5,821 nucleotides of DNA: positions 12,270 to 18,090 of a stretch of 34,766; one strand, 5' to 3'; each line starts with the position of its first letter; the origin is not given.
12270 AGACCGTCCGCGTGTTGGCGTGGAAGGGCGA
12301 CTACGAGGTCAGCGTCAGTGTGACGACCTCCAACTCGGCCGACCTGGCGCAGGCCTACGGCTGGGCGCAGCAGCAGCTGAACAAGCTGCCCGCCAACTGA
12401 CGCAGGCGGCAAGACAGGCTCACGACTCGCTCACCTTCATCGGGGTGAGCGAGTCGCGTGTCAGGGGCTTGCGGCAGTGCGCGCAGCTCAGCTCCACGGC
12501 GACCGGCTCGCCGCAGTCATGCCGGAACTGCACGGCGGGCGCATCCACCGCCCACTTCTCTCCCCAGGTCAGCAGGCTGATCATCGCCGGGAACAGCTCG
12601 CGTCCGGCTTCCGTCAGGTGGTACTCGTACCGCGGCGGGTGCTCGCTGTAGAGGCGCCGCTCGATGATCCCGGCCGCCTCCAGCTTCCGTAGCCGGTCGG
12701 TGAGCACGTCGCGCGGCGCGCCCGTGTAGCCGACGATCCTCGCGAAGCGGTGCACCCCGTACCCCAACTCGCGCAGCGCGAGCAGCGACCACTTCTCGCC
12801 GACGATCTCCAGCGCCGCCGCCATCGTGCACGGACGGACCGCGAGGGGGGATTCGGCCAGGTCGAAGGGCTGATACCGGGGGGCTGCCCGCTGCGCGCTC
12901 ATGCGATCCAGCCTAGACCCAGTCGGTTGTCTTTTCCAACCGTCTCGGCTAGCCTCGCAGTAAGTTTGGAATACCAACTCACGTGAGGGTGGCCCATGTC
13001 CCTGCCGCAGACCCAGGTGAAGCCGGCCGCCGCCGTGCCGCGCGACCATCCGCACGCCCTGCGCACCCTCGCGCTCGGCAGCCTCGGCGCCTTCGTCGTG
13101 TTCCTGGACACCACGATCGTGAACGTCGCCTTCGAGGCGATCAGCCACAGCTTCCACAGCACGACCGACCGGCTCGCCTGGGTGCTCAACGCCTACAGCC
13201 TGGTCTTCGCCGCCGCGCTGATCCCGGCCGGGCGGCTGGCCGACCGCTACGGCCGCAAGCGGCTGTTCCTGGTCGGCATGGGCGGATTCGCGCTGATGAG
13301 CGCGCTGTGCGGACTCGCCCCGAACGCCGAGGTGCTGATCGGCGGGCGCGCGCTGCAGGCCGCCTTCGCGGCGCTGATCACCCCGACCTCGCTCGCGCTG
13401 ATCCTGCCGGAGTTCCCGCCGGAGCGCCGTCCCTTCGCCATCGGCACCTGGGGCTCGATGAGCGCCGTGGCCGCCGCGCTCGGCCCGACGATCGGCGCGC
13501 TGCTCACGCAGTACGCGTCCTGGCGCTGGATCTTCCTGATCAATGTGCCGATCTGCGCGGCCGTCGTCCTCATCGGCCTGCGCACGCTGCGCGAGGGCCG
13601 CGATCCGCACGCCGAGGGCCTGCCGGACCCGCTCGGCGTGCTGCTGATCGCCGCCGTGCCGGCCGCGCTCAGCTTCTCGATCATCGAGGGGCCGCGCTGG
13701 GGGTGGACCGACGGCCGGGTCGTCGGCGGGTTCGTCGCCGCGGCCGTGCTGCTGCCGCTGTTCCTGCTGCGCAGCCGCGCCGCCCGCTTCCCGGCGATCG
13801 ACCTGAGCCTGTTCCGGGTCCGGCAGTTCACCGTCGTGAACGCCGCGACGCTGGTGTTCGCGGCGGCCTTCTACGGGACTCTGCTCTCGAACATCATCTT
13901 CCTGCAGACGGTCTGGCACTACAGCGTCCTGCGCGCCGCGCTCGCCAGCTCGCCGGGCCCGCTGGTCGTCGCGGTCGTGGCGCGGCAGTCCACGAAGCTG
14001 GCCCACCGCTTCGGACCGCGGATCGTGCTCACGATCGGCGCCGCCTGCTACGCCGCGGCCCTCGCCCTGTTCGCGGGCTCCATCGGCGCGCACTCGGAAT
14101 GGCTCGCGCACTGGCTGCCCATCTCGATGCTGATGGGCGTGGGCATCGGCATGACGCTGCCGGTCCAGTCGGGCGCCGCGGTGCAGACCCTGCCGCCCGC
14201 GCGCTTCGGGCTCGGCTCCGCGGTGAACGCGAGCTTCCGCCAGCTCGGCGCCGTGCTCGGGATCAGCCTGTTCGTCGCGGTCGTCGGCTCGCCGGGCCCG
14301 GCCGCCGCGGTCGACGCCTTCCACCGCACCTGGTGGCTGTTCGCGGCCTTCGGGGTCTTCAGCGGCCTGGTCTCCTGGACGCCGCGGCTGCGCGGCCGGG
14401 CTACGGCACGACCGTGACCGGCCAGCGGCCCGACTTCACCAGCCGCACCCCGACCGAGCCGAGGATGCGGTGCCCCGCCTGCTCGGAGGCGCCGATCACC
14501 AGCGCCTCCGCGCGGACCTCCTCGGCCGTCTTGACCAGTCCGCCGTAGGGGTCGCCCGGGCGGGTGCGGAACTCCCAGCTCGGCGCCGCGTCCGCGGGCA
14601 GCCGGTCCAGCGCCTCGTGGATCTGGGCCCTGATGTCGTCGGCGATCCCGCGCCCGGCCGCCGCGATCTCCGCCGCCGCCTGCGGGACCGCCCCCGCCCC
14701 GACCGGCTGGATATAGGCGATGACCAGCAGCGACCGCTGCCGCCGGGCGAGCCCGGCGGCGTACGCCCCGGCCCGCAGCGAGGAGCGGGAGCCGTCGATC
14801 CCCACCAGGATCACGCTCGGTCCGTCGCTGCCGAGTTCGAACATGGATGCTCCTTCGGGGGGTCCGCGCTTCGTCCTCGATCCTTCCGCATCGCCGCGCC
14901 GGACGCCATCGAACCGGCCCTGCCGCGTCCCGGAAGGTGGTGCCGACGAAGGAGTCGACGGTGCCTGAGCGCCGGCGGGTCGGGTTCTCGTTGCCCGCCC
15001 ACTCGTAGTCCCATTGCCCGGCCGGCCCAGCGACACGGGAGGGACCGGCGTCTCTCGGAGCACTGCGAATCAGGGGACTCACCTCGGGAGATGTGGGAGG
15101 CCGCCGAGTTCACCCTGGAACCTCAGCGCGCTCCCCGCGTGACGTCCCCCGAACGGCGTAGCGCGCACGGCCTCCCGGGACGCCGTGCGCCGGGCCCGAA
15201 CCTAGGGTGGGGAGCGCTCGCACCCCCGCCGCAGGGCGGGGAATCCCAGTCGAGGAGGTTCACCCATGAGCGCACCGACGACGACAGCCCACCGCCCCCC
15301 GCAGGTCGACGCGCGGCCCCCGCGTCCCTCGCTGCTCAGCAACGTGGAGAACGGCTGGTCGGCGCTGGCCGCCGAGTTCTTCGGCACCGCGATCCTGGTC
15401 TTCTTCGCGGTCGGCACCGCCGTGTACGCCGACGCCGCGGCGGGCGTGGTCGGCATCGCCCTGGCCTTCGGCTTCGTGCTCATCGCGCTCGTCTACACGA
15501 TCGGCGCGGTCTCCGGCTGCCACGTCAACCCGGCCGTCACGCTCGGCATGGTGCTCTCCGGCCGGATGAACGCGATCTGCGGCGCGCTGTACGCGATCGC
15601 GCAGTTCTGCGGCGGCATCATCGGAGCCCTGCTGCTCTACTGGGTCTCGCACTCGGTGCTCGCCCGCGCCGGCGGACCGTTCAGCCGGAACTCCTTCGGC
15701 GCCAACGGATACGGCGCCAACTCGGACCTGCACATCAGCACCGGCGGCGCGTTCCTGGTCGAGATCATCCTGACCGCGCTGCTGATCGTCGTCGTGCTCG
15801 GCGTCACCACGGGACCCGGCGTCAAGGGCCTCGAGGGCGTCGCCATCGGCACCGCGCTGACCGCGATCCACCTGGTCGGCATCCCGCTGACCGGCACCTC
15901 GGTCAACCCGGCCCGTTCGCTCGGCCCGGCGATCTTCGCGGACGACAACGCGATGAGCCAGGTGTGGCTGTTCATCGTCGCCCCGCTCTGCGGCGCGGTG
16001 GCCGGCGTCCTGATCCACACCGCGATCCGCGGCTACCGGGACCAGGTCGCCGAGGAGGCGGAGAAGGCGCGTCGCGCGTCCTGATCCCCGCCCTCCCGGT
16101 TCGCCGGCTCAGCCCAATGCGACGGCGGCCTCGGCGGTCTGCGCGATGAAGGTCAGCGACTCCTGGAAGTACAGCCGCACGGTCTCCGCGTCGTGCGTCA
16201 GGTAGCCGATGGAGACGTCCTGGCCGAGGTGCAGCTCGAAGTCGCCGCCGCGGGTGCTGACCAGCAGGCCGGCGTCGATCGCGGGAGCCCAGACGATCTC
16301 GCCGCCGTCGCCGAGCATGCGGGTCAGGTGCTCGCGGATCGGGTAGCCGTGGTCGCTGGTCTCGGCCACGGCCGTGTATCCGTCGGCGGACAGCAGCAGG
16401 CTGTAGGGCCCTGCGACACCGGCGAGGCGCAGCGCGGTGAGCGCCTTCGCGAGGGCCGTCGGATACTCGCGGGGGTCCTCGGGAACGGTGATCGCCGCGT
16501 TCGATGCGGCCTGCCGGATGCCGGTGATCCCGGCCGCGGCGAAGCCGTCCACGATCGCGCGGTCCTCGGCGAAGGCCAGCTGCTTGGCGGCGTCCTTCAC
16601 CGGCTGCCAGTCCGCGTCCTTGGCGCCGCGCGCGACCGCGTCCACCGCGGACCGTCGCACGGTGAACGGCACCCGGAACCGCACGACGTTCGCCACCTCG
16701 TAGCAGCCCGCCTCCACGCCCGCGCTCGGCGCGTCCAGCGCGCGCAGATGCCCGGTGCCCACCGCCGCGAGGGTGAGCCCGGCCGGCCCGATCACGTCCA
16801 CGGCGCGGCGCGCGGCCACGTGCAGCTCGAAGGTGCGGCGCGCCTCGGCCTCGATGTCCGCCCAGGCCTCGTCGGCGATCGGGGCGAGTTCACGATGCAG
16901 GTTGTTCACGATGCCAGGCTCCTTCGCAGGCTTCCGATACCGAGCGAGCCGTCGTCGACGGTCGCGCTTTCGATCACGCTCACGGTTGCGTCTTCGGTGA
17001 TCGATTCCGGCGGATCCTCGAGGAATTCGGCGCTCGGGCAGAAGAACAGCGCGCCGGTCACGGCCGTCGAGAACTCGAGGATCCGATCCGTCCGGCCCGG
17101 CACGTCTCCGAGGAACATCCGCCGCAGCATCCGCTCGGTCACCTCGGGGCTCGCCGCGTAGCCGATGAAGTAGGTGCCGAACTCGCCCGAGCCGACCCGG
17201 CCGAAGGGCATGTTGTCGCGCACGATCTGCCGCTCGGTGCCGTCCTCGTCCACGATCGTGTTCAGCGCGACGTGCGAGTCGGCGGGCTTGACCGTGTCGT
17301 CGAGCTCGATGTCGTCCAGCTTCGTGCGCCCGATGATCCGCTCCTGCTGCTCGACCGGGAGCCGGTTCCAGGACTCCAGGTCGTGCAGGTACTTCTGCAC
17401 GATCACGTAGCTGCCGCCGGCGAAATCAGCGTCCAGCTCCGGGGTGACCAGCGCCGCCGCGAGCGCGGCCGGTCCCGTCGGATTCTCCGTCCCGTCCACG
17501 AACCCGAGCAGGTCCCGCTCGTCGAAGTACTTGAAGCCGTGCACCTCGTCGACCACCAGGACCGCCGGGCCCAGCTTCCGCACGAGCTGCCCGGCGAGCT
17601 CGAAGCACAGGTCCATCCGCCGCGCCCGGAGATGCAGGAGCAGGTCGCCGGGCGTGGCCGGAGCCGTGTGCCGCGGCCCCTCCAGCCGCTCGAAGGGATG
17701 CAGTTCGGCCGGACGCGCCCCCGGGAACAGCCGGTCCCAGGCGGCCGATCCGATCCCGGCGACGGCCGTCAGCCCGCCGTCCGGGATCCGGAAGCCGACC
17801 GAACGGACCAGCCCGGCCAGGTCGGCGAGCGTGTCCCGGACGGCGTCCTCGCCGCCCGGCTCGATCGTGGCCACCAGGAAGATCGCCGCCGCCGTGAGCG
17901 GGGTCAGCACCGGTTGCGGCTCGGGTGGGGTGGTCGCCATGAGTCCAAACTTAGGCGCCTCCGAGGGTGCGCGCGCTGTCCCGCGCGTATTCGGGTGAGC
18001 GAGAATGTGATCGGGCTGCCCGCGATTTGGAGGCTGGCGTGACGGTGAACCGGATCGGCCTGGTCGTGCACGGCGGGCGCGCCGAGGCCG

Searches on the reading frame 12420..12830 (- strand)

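Call 21: search_protein_families(library=pfam, proteins=[window:12420-12830:-], max_evalue=0.001)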
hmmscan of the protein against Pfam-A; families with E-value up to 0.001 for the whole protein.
window:12420-12830:- (136 aa): 4 families
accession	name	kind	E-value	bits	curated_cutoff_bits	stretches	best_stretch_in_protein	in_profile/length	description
PF01638.23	HxlR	-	1.1e-23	83.3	20.8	1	9-94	1-87/91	HxlR-like helix-turn-helix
PF03551.20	PadR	-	0.00014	22.2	27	1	46-79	37-72/75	Transcriptional regulator PadR-like family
PF08222.17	HTH_CodY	-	0.00038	20.4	27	1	36-59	14-37/61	CodY helix-turn-helix domain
PF13601.12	HTH_34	-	0.00048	20.7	27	1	42-87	30-76/80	Winged helix DNA-binding domain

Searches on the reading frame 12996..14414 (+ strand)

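Call 21: search_protein_families(library=pfam, proteins=[window:12996-14414:+], max_evalue=0.001)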
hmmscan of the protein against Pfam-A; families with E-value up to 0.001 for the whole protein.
window:12996-14414:+ (473 aa): 3 families
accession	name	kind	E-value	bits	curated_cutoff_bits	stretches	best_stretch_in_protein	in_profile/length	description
PF07690.21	MFS_1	-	3.6e-55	187.7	33.4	1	29-422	2-346/347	Major Facilitator Superfamily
PF00083.30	Sugar_tr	-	5.4e-10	39.2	22.3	1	40-197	17-189/452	Sugar (and other) transporter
PF06609.19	TRI12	-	0.00011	21.2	23.2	1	71-192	91-212/599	Fungal trichothecene efflux pump (TRI12)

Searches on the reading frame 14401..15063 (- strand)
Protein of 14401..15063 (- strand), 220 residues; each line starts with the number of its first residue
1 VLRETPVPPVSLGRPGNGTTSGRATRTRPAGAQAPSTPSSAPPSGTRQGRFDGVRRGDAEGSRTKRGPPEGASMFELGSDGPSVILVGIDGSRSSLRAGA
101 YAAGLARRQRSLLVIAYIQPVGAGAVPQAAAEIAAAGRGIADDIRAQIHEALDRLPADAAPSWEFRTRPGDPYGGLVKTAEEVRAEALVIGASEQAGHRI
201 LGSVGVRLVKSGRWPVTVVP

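Call 21: search_protein_families(library=pfam, proteins=[window:14401-15063:-], max_evalue=0.001)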
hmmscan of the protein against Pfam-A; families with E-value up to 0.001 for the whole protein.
window:14401-15063:- (220 aa): 1 family
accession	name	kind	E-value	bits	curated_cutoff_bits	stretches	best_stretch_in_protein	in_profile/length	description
PF00582.32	Usp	-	3.1e-16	60.6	24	1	85-220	5-141/141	Universal stress protein family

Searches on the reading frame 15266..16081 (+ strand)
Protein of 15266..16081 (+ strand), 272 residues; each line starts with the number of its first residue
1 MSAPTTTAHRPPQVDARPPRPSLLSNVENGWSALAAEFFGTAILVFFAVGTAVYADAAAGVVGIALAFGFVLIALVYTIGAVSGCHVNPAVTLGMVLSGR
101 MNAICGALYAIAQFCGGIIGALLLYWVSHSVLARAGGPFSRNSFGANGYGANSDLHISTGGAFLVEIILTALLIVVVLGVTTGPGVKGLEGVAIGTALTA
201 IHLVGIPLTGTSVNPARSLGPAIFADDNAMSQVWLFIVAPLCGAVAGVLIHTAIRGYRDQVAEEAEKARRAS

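Call 21: search_protein_families(library=pfam, proteins=[window:15266-16081:+], max_evalue=0.001)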
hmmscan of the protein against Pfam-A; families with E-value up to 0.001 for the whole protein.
window:15266-16081:+ (272 aa): 1 family
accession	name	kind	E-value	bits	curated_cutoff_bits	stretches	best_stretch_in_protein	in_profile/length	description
PF00230.25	MIP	-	7.2e-50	170.2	25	1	31-251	8-222/222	Major intrinsic protein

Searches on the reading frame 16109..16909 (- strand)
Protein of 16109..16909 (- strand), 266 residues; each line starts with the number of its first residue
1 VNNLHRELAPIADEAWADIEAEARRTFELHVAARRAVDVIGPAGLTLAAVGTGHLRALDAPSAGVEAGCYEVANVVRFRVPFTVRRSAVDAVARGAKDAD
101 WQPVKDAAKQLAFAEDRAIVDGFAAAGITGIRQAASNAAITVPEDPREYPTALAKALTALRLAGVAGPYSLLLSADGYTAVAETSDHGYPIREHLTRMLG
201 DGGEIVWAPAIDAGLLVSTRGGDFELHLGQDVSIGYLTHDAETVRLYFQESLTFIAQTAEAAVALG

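Call 21: search_protein_families(library=pfam, proteins=[window:16109-16909:-], max_evalue=0.001)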
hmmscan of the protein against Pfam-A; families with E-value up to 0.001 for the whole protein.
window:16109-16909:- (266 aa): 1 family
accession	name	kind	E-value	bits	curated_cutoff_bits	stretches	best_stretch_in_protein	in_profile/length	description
PF04454.18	Linocin_M18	-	2.4e-90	302.6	24.3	1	1-253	1-253/253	Encapsulating protein for peroxidase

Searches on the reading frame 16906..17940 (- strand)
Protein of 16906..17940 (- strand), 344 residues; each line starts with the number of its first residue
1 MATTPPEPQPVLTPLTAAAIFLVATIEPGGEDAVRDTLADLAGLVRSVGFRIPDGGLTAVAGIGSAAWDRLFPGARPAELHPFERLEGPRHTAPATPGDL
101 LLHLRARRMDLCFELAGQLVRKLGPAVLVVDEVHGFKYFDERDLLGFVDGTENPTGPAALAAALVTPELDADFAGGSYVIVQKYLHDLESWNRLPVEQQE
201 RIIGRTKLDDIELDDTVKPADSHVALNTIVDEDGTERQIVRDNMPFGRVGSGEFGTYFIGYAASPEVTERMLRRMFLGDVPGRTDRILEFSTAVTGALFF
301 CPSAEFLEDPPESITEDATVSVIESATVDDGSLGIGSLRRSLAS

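Call 21: search_protein_families(library=pfam, proteins=[window:16906-17940:-], max_evalue=0.001)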
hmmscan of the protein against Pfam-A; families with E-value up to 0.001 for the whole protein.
window:16906-17940:- (344 aa): 2 families
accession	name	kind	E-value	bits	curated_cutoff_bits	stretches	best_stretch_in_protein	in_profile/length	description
PF20628.3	Dyp_perox_C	-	1.2e-60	204.5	20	1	140-305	1-165/166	Dyp-type peroxidase, C-terminal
PF04261.18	Dyp_perox_N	-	2e-32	112.7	20.4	1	9-137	2-146/146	Dyp-type peroxidase, N-terminal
